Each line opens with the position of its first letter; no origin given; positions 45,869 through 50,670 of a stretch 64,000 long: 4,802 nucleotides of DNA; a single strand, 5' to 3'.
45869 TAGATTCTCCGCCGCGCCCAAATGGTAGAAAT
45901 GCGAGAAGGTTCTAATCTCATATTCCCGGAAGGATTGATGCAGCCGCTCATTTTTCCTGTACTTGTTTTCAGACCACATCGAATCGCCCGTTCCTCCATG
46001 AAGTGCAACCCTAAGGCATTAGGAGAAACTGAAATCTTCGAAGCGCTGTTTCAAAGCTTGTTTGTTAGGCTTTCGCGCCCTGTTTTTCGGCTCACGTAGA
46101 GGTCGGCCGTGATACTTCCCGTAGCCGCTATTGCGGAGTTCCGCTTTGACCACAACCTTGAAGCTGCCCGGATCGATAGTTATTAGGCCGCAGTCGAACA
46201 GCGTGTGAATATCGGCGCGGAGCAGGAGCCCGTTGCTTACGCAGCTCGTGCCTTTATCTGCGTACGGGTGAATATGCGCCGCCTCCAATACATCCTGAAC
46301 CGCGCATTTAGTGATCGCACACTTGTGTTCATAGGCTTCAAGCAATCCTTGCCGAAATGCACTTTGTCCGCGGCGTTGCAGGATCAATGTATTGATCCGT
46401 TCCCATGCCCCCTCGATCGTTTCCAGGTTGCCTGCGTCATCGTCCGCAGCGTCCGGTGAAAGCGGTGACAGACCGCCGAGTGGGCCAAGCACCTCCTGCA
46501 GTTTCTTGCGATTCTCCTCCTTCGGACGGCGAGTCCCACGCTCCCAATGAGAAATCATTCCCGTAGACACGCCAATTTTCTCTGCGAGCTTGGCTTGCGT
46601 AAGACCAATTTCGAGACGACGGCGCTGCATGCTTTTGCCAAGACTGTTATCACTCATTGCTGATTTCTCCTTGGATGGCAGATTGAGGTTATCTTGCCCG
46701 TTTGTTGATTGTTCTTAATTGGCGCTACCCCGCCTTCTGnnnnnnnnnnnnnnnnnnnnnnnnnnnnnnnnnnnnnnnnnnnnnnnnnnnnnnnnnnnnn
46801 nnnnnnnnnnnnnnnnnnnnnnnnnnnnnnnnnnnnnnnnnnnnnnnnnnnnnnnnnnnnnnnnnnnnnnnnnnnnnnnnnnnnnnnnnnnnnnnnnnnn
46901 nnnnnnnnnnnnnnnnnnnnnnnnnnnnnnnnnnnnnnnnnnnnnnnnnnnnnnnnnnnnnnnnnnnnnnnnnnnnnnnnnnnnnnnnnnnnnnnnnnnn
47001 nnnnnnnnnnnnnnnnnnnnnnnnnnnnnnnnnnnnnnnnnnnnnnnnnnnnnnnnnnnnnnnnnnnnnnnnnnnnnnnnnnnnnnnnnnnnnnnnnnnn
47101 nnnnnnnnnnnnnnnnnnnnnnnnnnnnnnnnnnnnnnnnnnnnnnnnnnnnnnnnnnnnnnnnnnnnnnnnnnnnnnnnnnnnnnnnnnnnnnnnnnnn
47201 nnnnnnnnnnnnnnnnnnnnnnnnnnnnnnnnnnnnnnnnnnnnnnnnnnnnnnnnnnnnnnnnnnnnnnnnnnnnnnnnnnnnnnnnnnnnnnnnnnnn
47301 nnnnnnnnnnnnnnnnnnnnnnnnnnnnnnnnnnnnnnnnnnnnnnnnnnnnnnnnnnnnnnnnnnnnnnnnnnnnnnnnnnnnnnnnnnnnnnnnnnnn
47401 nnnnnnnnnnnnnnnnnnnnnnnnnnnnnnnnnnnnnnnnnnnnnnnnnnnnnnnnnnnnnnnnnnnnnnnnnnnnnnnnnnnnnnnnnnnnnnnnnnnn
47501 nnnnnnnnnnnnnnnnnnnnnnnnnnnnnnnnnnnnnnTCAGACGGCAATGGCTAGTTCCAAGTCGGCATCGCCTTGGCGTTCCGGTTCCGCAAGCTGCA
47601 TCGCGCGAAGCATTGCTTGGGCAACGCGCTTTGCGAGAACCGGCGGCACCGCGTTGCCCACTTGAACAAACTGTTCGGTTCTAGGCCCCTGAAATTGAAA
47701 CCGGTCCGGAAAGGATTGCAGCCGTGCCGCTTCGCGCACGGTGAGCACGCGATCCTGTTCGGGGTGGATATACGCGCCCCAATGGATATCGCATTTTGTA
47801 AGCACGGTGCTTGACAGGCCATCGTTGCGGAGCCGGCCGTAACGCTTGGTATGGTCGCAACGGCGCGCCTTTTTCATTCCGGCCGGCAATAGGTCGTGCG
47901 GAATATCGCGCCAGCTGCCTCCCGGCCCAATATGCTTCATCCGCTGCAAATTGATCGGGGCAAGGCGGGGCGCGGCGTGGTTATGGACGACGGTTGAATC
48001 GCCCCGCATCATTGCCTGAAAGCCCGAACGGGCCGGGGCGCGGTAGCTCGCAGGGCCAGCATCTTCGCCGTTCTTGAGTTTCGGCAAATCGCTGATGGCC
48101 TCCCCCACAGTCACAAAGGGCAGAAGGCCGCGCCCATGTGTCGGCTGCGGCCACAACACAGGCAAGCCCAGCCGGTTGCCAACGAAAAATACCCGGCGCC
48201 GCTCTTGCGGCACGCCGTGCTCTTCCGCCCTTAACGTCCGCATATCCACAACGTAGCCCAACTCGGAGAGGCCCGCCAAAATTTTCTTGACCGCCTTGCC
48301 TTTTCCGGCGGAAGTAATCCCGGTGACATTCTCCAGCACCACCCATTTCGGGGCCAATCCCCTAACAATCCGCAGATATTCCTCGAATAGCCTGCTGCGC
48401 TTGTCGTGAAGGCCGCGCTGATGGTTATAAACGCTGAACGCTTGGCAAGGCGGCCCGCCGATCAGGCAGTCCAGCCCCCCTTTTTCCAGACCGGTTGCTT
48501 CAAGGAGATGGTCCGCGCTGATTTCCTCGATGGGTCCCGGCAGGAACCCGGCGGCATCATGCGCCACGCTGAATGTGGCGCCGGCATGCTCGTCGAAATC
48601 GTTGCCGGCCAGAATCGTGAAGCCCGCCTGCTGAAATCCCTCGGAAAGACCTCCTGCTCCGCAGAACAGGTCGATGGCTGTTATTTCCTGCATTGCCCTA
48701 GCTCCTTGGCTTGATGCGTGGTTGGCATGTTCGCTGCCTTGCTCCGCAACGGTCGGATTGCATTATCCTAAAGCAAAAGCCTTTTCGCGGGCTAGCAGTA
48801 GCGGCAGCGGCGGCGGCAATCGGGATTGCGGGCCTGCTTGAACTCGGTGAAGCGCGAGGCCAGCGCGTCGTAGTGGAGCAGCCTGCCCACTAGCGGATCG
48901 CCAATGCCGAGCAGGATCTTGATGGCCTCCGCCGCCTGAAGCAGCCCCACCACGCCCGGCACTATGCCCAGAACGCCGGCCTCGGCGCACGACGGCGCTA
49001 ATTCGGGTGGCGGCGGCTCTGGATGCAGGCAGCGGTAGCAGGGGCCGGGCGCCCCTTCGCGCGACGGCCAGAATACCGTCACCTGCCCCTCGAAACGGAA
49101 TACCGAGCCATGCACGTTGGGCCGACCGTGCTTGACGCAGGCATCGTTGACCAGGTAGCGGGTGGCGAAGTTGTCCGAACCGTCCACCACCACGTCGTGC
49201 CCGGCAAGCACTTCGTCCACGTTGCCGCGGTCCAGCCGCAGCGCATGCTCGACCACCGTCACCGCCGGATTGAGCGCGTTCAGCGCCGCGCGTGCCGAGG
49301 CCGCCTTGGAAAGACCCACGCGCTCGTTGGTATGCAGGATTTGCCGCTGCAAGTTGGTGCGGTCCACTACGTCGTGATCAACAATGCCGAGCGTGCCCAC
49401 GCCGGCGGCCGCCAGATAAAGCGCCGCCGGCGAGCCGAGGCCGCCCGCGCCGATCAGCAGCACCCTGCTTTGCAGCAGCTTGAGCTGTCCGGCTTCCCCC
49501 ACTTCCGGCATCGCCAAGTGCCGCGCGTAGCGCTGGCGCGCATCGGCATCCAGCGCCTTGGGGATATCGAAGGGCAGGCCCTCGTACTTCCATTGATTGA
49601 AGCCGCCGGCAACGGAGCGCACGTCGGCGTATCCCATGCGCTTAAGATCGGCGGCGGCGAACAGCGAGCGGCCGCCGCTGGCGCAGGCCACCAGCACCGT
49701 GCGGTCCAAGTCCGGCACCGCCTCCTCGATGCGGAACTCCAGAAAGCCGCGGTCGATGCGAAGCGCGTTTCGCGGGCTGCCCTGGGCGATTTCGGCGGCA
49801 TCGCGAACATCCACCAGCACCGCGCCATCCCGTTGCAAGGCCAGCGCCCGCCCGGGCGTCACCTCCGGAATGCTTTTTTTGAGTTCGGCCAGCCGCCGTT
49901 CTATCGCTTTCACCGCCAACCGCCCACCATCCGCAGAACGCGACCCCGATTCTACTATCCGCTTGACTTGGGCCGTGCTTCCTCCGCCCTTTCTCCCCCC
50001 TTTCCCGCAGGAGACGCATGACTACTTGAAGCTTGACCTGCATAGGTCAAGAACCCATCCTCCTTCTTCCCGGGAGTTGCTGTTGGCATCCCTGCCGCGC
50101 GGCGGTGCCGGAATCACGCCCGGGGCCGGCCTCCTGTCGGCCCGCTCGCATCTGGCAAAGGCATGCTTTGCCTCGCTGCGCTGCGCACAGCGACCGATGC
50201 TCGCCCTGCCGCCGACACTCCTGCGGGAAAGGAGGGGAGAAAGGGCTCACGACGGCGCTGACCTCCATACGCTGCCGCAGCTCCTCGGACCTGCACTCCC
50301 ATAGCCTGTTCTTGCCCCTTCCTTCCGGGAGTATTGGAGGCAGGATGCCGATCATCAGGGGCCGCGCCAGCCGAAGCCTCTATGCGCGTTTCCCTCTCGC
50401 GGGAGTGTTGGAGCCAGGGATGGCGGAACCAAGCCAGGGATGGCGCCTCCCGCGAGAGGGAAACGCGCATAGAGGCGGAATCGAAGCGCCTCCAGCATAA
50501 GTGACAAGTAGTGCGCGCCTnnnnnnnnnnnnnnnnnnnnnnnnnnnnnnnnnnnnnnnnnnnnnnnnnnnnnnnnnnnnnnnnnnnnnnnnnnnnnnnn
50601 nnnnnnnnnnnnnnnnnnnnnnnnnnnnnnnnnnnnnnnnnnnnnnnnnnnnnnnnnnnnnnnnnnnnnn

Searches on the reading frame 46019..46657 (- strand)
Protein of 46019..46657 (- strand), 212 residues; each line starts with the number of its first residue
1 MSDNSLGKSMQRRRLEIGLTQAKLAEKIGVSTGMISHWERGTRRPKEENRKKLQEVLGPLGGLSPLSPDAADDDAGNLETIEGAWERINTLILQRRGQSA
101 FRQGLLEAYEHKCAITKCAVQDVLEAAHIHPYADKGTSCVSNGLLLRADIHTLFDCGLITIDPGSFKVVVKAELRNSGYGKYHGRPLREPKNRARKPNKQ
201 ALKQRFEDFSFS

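Call 66: search_protein_families(library=pfam, proteins=[window:46019-46657:-], max_evalue=0.001)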
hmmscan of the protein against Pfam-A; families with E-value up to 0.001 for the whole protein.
window:46019-46657:- (212 aa): 3 families
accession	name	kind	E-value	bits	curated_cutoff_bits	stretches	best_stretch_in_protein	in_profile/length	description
PF13391.12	HNH_2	-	5.8e-14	52.1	21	1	113-162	1-66/66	HNH endonuclease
PF01381.28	HTH_3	-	2e-12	47.4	23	1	11-58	2-49/55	Helix-turn-helix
PF13560.12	HTH_31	-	1.1e-06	29.3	27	1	6-48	2-45/64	Helix-turn-helix domain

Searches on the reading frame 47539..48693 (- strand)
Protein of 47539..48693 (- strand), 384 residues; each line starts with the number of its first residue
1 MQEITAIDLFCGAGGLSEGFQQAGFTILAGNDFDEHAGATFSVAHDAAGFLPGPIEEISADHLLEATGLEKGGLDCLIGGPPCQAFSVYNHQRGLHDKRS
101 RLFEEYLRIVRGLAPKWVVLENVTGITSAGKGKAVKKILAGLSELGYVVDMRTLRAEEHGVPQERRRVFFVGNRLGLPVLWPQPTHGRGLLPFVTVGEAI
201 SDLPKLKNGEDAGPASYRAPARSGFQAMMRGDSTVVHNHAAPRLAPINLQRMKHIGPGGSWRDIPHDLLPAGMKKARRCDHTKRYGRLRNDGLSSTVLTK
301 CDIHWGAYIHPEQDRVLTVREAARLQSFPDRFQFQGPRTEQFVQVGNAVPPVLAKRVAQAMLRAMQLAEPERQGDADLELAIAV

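Call 40: find_encoding_contigs(protein=window:47539-48693:-, flank=10000, max_places=10)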
Protein window:47539-48693:- (384 aa): no gene with exactly this product is on record in the collection.

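Call 67: search_protein_families(library=pfam, proteins=[window:47539-48693:-], max_evalue=0.001)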
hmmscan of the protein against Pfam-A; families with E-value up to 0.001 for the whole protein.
window:47539-48693:- (384 aa): 1 family
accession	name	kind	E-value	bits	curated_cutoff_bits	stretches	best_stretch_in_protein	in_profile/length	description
PF00145.23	DNA_methylase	-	3.1e-64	217.9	22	1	5-362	2-323/324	C-5 cytosine-specific DNA methylase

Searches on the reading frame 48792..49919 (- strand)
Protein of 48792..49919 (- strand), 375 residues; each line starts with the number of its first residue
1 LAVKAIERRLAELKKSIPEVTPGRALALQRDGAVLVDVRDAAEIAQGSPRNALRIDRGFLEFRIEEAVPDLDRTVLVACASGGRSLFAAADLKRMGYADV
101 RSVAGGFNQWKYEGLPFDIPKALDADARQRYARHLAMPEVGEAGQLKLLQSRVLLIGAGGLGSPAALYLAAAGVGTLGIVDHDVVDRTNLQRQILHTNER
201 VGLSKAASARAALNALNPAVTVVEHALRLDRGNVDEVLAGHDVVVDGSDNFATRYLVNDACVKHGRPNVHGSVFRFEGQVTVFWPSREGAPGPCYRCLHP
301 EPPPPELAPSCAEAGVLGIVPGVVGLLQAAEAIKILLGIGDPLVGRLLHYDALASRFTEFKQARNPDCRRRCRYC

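Call 67: search_protein_families(library=pfam, proteins=[window:48792-49919:-], max_evalue=0.001)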
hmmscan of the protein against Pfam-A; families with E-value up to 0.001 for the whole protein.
window:48792-49919:- (375 aa): 3 families
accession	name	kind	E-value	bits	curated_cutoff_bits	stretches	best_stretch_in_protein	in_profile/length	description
PF00899.27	ThiF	-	9.7e-82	274.1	28.1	1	131-369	1-237/238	ThiF family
PF00581.25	Rhodanese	-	5.5e-14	52.9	22.2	1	25-111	5-100/102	Rhodanese-like domain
PF03435.24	Sacchrp_dh_NADP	-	0.00062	20.5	25.1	0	153-268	1-95/129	Saccharopine dehydrogenase NADP binding domain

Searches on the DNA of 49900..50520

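Call 83: search_rna_families(source=window, start=49900, end=50520, threshold=evalue, max_evalue=10)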
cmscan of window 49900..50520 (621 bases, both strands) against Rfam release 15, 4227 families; matches with E-value up to 10: 11.
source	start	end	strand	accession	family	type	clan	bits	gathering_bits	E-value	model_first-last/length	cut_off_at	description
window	50385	50467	+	RF00978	mir-638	Gene; miRNA;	-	29.8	87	0.029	1-93/93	no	mir-638 microRNA precursor family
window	50385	50467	+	RF03600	MIR3627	Gene; miRNA;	-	23.1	64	0.014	1-89/89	no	MIR3627 microRNA precursor family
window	50377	50476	+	RF03448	mir-6131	Gene; miRNA;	-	20.4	66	0.22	1-105/105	no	mir-6131 microRNA precursor family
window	50388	50466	-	RF03910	mir-H5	Gene; miRNA;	-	19.7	90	4.4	1-80/80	no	mir-H5 microRNA precursor family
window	50387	50471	+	RF02226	sX7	Gene; sRNA;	-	17.6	55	0.67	1-95/95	no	Xanthomonas sRNA sX7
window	50206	50343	+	RF03952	mir-3718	Gene; miRNA;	-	15.7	78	2.7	1-92/92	no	mir-3718 microRNA precursor family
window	50208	50341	-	RF03952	mir-3718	Gene; miRNA;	-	15.6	78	3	1-92/92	no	mir-3718 microRNA precursor family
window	50332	50466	+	RF02809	RsmW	Gene; sRNA;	CL00106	14.4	52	6.2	1-124/124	no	RsmW RNA family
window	50045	50152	+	RF00634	SAM-IV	Cis-reg; riboswitch;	CL00012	14.1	38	9.5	1-116/116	no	SAM (S-adenosyl methionine) riboswitch aptamer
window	49989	50119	+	RF02132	HOXB13-AS1_1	Gene; lncRNA;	-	12.2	60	4.3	1-136/136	no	HOXB13 antisense RNA 1 conserved region 1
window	50376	50476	+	RF00567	SNORD17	Gene; snRNA; snoRNA; CD-box;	-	11.3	45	2.9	95-154/238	no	Small nucleolar RNA SNORD17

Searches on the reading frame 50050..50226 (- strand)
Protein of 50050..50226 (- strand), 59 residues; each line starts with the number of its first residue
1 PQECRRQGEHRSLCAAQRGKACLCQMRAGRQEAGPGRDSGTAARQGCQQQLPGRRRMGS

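Call 87: find_homologous_proteins(query=window:50050-50226:-, max_evalue=0.01)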
Query seq(59 aa): no candidate shares three 5-residue words with the query. No homologue found.
